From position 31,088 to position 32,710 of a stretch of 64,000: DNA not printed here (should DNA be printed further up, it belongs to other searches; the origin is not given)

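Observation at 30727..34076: Candidate novel defence cassette inside a Type I R-M operon: TM protein + cGAS/OAS-like nucleotidyltransferase + OLD/PARIS-like ATPase-TOPRIM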

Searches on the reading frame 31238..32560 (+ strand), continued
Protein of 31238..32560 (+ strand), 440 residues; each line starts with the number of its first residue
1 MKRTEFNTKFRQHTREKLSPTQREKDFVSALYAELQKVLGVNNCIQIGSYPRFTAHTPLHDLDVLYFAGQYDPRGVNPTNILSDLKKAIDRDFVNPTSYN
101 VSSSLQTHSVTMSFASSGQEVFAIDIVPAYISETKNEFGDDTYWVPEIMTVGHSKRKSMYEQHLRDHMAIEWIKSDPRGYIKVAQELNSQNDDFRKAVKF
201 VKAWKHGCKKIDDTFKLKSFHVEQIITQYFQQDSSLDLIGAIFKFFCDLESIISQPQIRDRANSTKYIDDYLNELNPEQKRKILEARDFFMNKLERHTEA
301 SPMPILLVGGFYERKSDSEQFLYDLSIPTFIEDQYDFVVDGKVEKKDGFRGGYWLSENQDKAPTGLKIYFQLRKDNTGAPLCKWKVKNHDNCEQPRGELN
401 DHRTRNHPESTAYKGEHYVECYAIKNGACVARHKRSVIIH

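Call 67: search_protein_families(library=padloc, proteins=[L093:5404-7104:+, L060:12431-14923:+, L060:15686-16981:+, L093:7150-8691:-], max_evalue=0.001)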
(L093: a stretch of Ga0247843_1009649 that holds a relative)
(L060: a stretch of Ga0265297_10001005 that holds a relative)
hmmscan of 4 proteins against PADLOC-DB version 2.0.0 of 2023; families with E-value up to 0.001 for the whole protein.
L093:5404-7104:+ (566 aa): 94 families (the best 25 are shown)
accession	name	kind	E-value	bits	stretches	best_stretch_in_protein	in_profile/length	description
PDLC02358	Old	-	1.9e-20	71.2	1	260-430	282-454/578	Old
PDLC02980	AriA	-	4.8e-19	67.4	1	229-308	188-303/304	-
PDLC03878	NsnB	-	7.3e-18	63.4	1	243-311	216-284/345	-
PDLC02979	AriA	-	1.2e-13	49.6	2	263-307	328-372/373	-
PDLC00070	GajA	-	2.9e-12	44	1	255-444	289-452/596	AAA ATPase domain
PDLC04608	PDC-M38A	-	3.5e-12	44.7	1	234-337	243-351/367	-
PDLC00303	PtuA1|PtuA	-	5.2e-12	43.6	1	261-322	235-296/386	AAA ATPase domain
PDLC02981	AriAB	-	3.2e-11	40.6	1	264-414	332-485/694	-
PDLC02335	AbiLi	-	9e-11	39.4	1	27-309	75-242/326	AbiLi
PDLC04178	HEC-01A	-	9.2e-11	39.4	1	235-344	256-365/399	-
PDLC04611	PDC-M38A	-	1e-10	39.7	1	220-313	243-331/383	-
PDLC04180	HEC-01A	-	2.4e-10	38.2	1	244-344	255-356/382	-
PDLC00067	GajA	-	3.4e-10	37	2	260-307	302-345/604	AAA ATPase domain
PDLC04389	PDC-M07A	-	4.1e-10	37.2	1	257-331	320-393/443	-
PDLC00065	GajA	-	5e-10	36.8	1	262-311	333-390/670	AAA ATPase domain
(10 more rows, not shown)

L060:12431-14923:+ (830 aa): 16 families
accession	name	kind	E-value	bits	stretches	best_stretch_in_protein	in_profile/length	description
PDLC04709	PDC-M55C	-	2.2e-45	153.4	1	16-375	19-385/554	-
PDLC04151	HEC-05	-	9.4e-45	151.4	1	11-539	25-594/600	-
PDLC04150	HEC-05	-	9.9e-25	85.4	2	22-111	18-116/583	-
PDLC04152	HEC-05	-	7.8e-17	59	2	88-438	106-468/566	-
PDLC04153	HEC-05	-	3.8e-14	49.8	1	21-132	16-140/621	-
PDLC04592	PDC-M34B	-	1e-12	46.1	1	553-664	64-171/192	-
PDLC04157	HEC-06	-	4.6e-12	43.3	2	13-118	10-100/558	-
PDLC04591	PDC-M34B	-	3.8e-08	31.4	1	557-662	61-163/185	-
PDLC04155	HEC-06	-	1.2e-07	28.6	1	13-140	8-116/562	-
PDLC03877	NsnA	-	2.7e-07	28.2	1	13-223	52-191/385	-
PDLC04590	PDC-M34B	-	8.4e-06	23.8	1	556-661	22-123/147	-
PDLC02693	Orf5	-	1.1e-05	22.7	1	27-228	10-207/543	Orf5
PDLC02792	SspE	-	3e-05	20.6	0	11-105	10-105/771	SspE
PDLC04027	PD-T4-2_A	-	3.3e-05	21.1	1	21-58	47-85/363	-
PDLC02695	Orf5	-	7.9e-05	19.2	1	22-104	16-92/601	Orf5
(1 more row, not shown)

L060:15686-16981:+ (431 aa): 4 families
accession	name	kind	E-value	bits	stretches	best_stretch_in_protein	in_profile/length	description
PDLC02960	RT-Protease_XI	-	1.7e-15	55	1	134-277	344-484/506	single gene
PDLC02959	RT-Protease_XI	-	1e-14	52.3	1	136-276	348-486/510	single gene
PDLC03855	LmuA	-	9.4e-12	42.9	1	124-273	5-164/425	-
PDLC00169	HamA1|HamA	-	2.9e-05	20.7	1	136-277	25-171/483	DUF1837 domain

L093:7150-8691:- (513 aa): 0 families

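Call 68: search_protein_families(library=pfam, proteins=[L093:5404-7104:+, L060:12431-14923:+, L060:15686-16981:+, L093:7150-8691:-, L093:91-2097:+], max_evalue=0.001)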
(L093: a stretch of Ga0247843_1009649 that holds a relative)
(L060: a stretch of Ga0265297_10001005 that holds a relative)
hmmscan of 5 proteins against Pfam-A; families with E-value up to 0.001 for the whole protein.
L093:5404-7104:+ (566 aa): 5 families
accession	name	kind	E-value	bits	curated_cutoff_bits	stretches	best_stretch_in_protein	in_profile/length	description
PF13304.12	AAA_21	-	1.1e-16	62.2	27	1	213-308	172-302/304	AAA domain, putative AbiEii toxin, Type IV TA system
PF13175.12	AAA_15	-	4.2e-12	46.8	32.1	1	261-306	318-372/374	AAA ATPase domain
PF20469.4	OLD-like_TOPRIM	-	0.00031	21.6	23.2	1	358-424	1-67/67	Overcoming lysogenization defect protein-like, TOPRIM domain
PF13401.12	AAA_22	-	0.00035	21.3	27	0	27-83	4-57/130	AAA domain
PF00005.33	ABC_tran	-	0.00052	21.1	25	0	24-86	7-67/137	ABC transporter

L060:12431-14923:+ (830 aa): 1 family
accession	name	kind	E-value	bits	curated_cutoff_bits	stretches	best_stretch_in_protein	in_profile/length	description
PF03235.19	GmrSD_N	-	3.4e-29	102.8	33.2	1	22-230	9-196/199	GmrSD restriction endonuclease, N-terminal domain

L060:15686-16981:+ (431 aa): 2 families
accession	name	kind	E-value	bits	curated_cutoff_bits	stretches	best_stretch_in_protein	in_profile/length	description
PF13365.12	Trypsin_2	-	8.5e-23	82.1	27.6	1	140-275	1-144/144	Trypsin-like peptidase domain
PF00089.32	Trypsin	-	0.00024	21.4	20.6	0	140-279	27-198/220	Trypsin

L093:7150-8691:- (513 aa): 3 families
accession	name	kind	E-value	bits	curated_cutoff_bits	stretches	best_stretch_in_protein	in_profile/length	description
PF00239.26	Resolvase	-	2.9e-25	89.5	23.3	1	6-148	2-143/145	Resolvase, N terminal domain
PF07508.19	Recombinase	-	3.1e-16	59.9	21.1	1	173-261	3-102/102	Recombinase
PF13408.12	Zn_ribbon_recom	-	8.5e-05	23.3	25.3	1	273-317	2-52/58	Recombinase zinc beta ribbon domain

L093:91-2097:+ (668 aa): 5 families
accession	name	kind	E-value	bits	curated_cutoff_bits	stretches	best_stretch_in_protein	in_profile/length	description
PF04851.21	ResIII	-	4.5e-37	127.9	22.5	1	47-222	4-164/164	Type III restriction enzyme, res subunit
PF08463.15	EcoEI_R_C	-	6.3e-29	101.6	24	1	507-664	1-163/163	EcoEI R protein C-terminal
PF18766.7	SWI2_SNF2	-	2.7e-19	70.2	26.7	1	50-255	1-190/221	SWI2/SNF2 ATPase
PF00270.35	DEAD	-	1e-10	42.1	26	1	54-223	7-162/167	DEAD/DEAH box helicase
PF00271.37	Helicase_C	-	1.3e-05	25.8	23.5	1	305-413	5-108/110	Helicase conserved C-terminal domain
